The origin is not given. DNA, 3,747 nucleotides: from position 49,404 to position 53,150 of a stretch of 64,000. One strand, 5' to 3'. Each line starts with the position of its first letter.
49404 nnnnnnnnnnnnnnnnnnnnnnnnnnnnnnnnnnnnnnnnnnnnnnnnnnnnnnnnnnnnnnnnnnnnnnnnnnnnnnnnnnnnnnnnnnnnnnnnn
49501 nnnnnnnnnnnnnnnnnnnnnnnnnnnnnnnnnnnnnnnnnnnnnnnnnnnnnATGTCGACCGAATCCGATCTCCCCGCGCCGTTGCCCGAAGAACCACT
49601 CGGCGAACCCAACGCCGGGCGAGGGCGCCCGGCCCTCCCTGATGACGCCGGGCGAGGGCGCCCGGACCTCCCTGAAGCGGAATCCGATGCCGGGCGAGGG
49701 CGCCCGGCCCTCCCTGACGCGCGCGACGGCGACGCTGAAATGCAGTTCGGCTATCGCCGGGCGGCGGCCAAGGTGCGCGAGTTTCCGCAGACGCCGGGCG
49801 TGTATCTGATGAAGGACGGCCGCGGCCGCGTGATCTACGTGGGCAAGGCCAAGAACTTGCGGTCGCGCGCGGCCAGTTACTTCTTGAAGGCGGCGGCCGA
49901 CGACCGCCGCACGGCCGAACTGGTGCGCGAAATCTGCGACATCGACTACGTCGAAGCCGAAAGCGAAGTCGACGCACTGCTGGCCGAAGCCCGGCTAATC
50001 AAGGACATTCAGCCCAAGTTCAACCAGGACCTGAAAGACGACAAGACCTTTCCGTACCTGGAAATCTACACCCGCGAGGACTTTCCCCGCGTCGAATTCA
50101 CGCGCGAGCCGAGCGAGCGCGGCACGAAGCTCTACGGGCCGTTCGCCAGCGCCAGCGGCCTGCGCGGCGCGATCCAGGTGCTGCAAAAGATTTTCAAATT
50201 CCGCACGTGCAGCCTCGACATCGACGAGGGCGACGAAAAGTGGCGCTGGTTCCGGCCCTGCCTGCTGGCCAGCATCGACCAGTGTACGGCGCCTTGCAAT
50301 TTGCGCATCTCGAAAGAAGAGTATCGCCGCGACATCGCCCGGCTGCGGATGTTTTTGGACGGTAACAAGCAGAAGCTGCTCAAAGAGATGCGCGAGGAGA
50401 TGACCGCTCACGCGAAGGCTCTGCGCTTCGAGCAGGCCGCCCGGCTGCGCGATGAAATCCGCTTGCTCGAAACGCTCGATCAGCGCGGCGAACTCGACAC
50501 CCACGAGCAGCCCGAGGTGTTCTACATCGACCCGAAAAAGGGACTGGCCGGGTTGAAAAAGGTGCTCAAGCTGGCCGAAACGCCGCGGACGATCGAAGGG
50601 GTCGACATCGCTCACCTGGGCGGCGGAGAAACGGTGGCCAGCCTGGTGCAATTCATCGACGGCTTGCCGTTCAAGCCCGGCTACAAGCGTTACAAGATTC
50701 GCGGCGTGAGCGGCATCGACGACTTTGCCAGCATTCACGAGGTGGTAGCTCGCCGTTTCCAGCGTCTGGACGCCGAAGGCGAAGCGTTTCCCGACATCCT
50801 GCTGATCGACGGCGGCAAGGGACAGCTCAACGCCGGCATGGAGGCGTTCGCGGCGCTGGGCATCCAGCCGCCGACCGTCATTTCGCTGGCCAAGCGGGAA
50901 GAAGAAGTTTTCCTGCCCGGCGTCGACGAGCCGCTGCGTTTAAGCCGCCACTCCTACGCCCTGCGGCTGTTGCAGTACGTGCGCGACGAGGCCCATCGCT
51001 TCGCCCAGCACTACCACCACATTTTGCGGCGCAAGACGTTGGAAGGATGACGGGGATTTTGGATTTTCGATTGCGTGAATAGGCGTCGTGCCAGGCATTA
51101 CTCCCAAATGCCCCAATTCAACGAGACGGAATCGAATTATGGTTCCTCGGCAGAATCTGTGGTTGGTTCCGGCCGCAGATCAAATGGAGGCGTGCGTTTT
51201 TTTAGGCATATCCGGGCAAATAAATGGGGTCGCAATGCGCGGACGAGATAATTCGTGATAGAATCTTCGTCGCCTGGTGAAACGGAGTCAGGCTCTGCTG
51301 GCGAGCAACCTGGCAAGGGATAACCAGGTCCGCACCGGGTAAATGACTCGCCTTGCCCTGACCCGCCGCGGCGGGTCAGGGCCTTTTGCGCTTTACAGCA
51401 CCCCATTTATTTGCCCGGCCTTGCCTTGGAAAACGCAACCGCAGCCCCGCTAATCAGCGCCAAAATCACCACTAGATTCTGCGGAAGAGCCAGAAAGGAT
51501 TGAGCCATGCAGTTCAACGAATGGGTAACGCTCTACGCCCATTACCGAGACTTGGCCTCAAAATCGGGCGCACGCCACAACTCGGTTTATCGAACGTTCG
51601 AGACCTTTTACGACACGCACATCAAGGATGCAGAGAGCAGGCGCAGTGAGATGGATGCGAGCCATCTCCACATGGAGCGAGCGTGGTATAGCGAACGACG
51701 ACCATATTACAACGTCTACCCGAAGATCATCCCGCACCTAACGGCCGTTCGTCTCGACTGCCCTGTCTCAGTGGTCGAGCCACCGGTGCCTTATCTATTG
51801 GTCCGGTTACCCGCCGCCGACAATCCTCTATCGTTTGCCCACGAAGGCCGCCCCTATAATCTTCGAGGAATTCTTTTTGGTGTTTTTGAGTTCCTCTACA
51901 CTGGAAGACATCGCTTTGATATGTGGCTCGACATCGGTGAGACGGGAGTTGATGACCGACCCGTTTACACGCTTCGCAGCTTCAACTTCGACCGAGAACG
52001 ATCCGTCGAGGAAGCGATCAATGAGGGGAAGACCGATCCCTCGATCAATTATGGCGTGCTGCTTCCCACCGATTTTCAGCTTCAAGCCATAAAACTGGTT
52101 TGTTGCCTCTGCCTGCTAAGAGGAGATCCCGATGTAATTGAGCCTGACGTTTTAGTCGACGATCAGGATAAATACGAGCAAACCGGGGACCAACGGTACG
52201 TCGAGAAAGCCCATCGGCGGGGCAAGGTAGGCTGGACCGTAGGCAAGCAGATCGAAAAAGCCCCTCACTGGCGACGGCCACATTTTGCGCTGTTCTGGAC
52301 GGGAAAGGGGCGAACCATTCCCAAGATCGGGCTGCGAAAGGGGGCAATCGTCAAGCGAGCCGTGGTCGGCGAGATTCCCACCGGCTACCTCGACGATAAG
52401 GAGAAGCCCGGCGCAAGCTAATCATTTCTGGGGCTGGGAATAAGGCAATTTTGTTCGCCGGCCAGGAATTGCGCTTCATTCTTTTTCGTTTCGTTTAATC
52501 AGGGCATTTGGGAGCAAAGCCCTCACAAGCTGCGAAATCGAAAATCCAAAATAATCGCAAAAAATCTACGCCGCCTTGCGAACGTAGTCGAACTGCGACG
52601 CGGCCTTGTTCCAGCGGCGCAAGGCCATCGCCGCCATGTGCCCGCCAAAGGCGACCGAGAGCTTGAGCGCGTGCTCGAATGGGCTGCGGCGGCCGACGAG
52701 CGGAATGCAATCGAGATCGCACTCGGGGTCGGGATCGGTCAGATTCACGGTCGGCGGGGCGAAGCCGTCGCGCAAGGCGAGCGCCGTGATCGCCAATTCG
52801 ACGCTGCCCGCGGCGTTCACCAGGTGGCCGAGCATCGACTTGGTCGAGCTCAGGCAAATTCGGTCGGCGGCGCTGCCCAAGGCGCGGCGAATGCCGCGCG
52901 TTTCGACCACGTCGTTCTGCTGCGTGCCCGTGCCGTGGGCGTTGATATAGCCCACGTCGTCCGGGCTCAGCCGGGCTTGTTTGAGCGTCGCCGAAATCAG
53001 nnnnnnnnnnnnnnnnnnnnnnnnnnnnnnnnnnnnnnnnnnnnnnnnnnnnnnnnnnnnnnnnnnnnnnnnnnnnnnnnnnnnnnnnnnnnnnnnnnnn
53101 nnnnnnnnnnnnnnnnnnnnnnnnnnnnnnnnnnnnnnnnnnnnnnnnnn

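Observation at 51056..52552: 1.5-kb apparently lower-GC insertion bounded by collinear imperfect terminal inverted repeats, with RNA plus protein cargo and no known transposase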

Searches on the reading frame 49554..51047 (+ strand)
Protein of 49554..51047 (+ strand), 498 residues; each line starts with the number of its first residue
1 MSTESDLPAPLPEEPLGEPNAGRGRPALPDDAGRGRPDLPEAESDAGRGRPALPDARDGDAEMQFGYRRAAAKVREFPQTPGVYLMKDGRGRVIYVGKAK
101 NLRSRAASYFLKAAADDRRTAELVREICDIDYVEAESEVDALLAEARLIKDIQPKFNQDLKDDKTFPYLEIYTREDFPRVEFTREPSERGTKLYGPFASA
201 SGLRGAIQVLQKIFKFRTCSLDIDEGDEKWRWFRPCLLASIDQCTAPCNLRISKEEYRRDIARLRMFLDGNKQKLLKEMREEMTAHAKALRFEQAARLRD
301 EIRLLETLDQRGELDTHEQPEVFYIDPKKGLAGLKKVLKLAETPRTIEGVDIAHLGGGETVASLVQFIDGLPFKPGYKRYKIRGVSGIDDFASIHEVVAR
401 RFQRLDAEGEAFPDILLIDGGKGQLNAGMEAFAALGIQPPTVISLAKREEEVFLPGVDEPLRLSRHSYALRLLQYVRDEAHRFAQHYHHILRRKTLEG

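Call 45: find_homologous_proteins(query=window:49554-51047:+, max_evalue=1e-100)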
Query window:49554-51047:+ (498 aa): 7946 proteins with E <= 1e-100 among 8000 candidates; the best 120 are listed.
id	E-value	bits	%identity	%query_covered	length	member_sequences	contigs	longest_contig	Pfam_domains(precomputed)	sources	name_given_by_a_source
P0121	2.9e-297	1004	92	98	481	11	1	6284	PF27096.1,PF02151.26,PF01541.31,PF08459.18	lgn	-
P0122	2.1e-280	949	96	88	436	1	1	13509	PF27096.1,PF02151.26,PF01541.31,PF08459.18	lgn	-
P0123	2.4e-275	932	93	88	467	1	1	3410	PF27096.1,PF02151.26,PF01541.31,PF08459.18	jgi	-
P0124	1.5e-274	930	89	93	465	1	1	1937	PF27096.1,PF02151.26,PF01541.31,PF08459.18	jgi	jgi:excinuclease ABC subunit C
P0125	7.7e-267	904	87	93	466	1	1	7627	PF27096.1,PF02151.26,PF01541.31,PF08459.18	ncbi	-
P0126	2.0e-266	903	86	92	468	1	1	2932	PF27096.1,PF02151.26,PF01541.31,PF08459.18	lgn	-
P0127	2.7e-265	899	86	93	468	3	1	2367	PF27096.1,PF02151.26,PF01541.31,PF08459.18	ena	-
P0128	8.4e-264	894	85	92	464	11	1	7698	PF27096.1,PF02151.26,PF01541.31,PF08459.18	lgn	-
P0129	2.7e-261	886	89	88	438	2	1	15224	PF27096.1,PF02151.26,PF01541.31,PF08459.18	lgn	-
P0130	2.6e-257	873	88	88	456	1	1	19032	PF27096.1,PF02151.26,PF01541.31,PF08459.18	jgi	jgi:excinuclease ABC subunit C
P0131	3.6e-257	872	88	87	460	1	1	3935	PF27096.1,PF02151.26,PF01541.31,PF08459.18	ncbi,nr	ncbi:MAG TPA: excinuclease ABC subunit UvrC [Pirellulales bacterium]|nr:excinuclease ABC subunit Uvr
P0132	4.7e-257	872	87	88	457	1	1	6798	PF27096.1,PF02151.26,PF01541.31,PF08459.18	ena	-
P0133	6.6e-257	871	84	92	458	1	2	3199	PF27096.1,PF02151.26,PF01541.31,PF08459.18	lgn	-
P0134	7.4e-257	871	88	87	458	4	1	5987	PF27096.1,PF02151.26,PF01541.31,PF08459.18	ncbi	-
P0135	1.5e-256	870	88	87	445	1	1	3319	PF27096.1,PF02151.26,PF01541.31,PF08459.18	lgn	-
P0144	7.5e-255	865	88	87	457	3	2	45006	PF27096.1,PF02151.26,PF01541.31,PF08459.18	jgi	jgi:excinuclease ABC subunit C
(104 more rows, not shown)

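Call 47: find_encoding_contigs(protein=P0122, flank=5000, max_places=2)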
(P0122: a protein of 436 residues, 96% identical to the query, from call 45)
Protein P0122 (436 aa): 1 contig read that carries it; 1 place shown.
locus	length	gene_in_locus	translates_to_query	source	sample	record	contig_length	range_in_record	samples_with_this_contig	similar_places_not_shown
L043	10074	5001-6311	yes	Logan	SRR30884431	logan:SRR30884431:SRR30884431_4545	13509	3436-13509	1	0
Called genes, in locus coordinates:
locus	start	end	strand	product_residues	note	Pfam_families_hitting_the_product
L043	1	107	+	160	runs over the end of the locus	-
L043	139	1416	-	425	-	PF00919:UPF0004, PF04055:Radical_SAM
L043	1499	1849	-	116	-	PF02617:ClpS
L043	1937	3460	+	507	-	PF01546:Peptidase_M20, PF07687:M20_dimer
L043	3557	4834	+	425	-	PF02403:Seryl_tRNA_N, PF00587:tRNA-synt_2b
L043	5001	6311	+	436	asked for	PF01541:GIY-YIG (faint), PF27096:UvrC_M, PF02151:UVR, PF08459:UvrC_RNaseH_dom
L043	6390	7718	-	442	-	PF00109:ketoacyl-synt, PF02801:Ketoacyl-synt_C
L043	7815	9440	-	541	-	PF14331:IcmF-related_N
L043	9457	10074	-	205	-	?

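Call 48: find_encoding_contigs(protein=P0121, flank=5000, max_places=2)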
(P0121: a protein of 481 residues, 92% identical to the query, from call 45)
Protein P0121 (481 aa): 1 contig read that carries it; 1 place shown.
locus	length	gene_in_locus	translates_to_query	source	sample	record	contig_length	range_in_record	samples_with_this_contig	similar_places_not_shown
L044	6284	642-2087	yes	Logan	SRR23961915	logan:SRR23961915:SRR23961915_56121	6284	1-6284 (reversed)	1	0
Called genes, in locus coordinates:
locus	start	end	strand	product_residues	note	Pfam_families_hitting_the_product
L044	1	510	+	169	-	?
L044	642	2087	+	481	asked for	PF01541:GIY-YIG (weak), PF27096:UvrC_M, PF02151:UVR, PF08459:UvrC_RNaseH_dom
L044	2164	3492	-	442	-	PF00109:ketoacyl-synt, PF02801:Ketoacyl-synt_C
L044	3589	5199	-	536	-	PF14331:IcmF-related_N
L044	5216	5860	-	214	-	PF09850:DotU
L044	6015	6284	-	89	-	?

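Call 49: find_encoding_contigs(protein=P0144, flank=5000, max_places=2)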
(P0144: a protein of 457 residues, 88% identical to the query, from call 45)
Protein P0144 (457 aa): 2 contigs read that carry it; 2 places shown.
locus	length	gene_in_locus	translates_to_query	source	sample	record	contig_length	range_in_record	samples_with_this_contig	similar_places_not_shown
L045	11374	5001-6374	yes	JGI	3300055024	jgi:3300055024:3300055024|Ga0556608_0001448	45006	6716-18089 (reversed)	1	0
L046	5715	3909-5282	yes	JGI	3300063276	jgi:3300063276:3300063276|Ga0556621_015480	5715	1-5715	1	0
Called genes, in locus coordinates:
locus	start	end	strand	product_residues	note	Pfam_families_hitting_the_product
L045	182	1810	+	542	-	PF25954:Beta-barrel_RND_2 (weak), PF25990:Beta-barrel_YknX, PF25967:RND-MFP_C (weak), PF25989:YknX_C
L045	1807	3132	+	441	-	PF12704:MacB_PCD, PF02687:FtsX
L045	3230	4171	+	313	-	PF26550:Tricorn_2nd, PF26549:Tricorn_N, PF07676:PD40 (weak), PF26550:Tricorn_2nd, PF07676:PD40, PF26549:Tricorn_N, PF07676:PD40, PF26549:Tricorn_N (weak), +6 more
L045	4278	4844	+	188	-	-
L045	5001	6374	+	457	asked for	PF01541:GIY-YIG (weak), PF27096:UvrC_M, PF02151:UVR, PF08459:UvrC_RNaseH_dom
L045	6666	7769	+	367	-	PF01841:Transglut_core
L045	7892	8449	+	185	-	PF13328:HD_4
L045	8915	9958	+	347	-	PF02563:Poly_export, PF10531:SLBB, PF22461:SLBB_2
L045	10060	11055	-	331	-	-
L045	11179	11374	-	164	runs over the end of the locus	PF12867:DinB_2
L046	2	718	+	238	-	?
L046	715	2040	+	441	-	PF12704:MacB_PCD, PF02687:FtsX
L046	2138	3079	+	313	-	PF26550:Tricorn_2nd, PF26549:Tricorn_N, PF07676:PD40 (weak), PF26550:Tricorn_2nd, PF07676:PD40, PF26549:Tricorn_N, PF07676:PD40, PF26549:Tricorn_N (weak), +6 more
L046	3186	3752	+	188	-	-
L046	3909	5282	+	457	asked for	PF01541:GIY-YIG (weak), PF27096:UvrC_M, PF02151:UVR, PF08459:UvrC_RNaseH_dom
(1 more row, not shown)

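Call 89: find_encoding_contigs(protein=P0123, flank=4000, max_places=2)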
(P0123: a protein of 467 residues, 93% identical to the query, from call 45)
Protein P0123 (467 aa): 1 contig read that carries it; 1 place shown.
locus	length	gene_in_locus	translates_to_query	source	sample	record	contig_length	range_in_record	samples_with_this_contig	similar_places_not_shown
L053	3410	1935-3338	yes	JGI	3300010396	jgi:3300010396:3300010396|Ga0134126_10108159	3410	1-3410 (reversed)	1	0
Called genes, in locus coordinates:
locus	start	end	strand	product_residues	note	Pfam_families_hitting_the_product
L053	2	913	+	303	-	?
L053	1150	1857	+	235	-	PF05685:Uma2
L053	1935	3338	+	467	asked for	PF01541:GIY-YIG (weak), PF27096:UvrC_M, PF02151:UVR, PF08459:UvrC_RNaseH_dom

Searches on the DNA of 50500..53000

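Call 4: search_rna_families(source=window, start=50500, end=53000, threshold=evalue, max_evalue=1, show_alignments=3)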
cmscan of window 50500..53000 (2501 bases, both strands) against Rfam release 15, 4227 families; matches with E-value up to 1: 0.
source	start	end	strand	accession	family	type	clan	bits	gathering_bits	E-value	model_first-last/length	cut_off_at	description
